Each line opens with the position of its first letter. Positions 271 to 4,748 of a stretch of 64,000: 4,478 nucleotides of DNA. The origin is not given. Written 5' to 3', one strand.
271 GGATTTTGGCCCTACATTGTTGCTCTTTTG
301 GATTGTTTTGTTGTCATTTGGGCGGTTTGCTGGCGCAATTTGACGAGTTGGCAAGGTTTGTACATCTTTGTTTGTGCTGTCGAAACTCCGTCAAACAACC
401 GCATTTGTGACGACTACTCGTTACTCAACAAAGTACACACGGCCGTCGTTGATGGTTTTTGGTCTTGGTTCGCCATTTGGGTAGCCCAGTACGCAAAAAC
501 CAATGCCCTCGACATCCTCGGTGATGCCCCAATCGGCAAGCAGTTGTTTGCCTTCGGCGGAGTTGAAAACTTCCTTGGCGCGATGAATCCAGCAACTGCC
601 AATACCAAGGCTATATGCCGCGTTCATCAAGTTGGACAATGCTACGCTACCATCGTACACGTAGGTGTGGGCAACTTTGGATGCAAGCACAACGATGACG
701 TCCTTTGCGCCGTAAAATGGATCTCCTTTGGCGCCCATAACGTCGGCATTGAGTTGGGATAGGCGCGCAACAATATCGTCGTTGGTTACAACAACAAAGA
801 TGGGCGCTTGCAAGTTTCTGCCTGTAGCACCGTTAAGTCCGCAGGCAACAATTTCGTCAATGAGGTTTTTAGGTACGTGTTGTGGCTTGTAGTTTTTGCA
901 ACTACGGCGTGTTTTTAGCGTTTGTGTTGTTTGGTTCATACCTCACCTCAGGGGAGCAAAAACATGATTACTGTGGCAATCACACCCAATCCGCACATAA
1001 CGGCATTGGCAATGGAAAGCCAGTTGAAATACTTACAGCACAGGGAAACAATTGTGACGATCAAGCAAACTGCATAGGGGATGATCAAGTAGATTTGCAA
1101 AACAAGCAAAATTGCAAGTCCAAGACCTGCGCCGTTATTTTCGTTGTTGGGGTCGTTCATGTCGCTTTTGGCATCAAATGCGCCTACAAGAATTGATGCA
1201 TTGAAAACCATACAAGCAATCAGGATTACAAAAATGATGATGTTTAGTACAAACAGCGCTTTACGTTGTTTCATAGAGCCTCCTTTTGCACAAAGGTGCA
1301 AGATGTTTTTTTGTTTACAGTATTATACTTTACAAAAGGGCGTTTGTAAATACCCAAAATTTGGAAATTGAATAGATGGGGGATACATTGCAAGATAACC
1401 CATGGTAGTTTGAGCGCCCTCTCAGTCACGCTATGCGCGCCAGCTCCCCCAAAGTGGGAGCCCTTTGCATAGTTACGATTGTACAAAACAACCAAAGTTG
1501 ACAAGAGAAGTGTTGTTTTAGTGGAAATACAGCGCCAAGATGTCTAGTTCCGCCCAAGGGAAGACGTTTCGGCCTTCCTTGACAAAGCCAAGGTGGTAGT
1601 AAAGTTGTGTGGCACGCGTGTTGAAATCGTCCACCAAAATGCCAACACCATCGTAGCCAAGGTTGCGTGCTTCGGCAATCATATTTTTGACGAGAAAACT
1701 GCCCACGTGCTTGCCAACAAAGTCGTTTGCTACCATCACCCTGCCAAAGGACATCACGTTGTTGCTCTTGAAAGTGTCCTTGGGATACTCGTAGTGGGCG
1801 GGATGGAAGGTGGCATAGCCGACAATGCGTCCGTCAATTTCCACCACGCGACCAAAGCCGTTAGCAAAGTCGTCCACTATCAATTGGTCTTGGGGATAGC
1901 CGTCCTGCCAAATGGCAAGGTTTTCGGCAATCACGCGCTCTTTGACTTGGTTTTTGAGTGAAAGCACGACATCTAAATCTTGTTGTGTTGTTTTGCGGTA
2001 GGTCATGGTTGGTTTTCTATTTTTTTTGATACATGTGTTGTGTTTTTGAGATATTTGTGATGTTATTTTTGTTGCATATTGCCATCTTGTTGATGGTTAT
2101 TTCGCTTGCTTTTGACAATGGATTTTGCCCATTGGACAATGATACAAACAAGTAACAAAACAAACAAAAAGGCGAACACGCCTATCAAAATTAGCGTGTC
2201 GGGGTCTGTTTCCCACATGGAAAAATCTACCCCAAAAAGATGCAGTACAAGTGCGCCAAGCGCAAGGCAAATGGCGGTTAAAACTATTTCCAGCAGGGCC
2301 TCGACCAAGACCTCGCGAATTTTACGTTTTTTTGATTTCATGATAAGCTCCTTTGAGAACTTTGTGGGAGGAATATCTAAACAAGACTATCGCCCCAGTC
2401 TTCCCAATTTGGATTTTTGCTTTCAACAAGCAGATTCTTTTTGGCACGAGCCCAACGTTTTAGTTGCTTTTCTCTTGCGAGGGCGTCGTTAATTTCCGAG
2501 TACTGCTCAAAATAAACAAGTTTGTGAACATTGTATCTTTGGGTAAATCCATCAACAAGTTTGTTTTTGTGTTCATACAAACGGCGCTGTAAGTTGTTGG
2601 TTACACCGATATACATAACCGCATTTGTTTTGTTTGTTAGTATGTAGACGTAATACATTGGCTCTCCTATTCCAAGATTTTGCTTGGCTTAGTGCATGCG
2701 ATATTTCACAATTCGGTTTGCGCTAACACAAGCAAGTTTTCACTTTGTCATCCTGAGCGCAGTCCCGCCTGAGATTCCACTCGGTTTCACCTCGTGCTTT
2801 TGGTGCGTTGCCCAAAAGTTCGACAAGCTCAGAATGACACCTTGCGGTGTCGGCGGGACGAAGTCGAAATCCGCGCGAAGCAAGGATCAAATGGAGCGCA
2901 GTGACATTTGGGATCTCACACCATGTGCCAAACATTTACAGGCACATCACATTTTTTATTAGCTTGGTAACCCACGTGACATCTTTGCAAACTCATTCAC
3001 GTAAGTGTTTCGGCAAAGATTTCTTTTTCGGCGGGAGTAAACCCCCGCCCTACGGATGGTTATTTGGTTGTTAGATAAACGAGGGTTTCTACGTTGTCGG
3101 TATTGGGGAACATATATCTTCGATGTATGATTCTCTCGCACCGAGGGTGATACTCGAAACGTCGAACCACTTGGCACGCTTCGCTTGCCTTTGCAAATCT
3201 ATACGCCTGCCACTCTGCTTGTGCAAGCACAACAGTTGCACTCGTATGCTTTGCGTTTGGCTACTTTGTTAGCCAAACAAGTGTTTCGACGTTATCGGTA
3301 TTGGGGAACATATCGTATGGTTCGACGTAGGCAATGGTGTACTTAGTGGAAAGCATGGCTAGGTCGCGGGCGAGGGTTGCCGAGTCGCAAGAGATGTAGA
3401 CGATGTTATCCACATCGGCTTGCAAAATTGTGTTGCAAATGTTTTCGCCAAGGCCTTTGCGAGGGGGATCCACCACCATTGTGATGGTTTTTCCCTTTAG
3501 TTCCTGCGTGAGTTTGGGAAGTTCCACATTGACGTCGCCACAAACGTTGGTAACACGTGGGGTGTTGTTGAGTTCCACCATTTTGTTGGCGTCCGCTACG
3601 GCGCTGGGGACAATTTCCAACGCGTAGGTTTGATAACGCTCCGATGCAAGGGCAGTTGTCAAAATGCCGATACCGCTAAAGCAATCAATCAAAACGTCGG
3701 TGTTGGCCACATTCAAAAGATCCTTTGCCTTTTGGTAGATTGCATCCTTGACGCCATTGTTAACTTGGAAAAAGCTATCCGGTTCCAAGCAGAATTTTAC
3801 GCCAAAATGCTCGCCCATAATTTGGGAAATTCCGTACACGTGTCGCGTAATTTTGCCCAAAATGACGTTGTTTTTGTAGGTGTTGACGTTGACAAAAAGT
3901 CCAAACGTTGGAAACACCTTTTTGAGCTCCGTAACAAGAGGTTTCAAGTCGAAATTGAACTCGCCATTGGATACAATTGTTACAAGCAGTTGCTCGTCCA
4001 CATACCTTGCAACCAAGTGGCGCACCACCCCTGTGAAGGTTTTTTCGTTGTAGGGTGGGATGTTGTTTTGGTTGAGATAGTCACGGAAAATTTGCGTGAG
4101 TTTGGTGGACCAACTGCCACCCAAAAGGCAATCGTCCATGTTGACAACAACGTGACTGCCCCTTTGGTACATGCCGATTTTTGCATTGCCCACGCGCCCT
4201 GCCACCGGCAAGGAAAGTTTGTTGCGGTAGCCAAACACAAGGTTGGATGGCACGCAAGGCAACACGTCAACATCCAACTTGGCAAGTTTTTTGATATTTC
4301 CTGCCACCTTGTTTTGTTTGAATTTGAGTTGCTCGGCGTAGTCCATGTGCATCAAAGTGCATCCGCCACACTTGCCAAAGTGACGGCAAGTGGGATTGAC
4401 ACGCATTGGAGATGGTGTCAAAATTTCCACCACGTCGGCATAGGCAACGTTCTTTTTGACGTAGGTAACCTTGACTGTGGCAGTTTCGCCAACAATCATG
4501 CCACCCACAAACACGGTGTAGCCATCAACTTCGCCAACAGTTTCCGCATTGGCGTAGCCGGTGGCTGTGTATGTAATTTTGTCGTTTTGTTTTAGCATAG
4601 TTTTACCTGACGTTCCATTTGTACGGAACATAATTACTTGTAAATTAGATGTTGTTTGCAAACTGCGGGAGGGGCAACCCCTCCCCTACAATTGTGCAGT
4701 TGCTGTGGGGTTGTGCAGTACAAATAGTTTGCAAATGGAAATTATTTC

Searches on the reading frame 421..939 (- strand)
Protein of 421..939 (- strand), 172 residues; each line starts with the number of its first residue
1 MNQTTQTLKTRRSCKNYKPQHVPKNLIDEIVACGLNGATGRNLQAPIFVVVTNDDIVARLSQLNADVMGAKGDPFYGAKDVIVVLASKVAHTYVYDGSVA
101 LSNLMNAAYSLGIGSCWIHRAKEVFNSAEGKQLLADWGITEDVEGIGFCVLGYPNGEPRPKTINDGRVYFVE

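Call 37: search_protein_families(library=pfam, proteins=[window:421-939:-])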
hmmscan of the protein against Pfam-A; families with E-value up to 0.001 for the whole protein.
window:421-939:- (172 aa): 1 family
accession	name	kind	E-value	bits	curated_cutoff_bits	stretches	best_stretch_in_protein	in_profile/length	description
PF00881.29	Nitroreductase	-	6.2e-15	56.2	23.5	1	8-140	1-155/167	Nitroreductase family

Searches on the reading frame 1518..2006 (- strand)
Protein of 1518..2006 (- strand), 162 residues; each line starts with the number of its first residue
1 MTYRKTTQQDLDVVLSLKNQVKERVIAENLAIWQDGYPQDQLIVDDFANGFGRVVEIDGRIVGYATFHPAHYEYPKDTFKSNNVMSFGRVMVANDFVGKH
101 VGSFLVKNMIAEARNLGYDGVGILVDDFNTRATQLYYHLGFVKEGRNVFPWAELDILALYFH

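Call 37: search_protein_families(library=pfam, proteins=[window:1518-2006:-])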
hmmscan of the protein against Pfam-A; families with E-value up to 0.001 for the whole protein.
window:1518-2006:- (162 aa): 3 families
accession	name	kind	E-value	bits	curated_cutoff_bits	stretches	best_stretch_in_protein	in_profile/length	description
PF00583.31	Acetyltransf_1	-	1.5e-12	48.2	20.7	1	32-141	15-116/116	Acetyltransferase (GNAT) family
PF13508.13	Acetyltransf_7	-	9.1e-09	36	27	1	54-142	7-83/84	Acetyltransferase (GNAT) domain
PF08445.16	FR47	-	0.00022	21.6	22.1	1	86-144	23-80/86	FR47-like protein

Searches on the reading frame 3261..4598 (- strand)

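Call 37: search_protein_families(library=pfam, proteins=[window:3261-4598:-])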
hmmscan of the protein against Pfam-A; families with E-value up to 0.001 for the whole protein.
window:3261-4598:- (445 aa): 3 families
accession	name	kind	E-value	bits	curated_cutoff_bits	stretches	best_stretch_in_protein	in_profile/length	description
PF05958.17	tRNA_U5-meth_tr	-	2e-20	73.6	23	1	87-445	2-356/357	tRNA (Uracil-5-)-methyltransferase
PF01938.26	TRAM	-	3e-05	24.2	21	1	16-57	17-61/61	TRAM domain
PF02475.24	TRM5-TYW2_MTfase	-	0.00031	21.2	28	1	296-357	33-97/164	TRM5/TYW2 methyltransferase domain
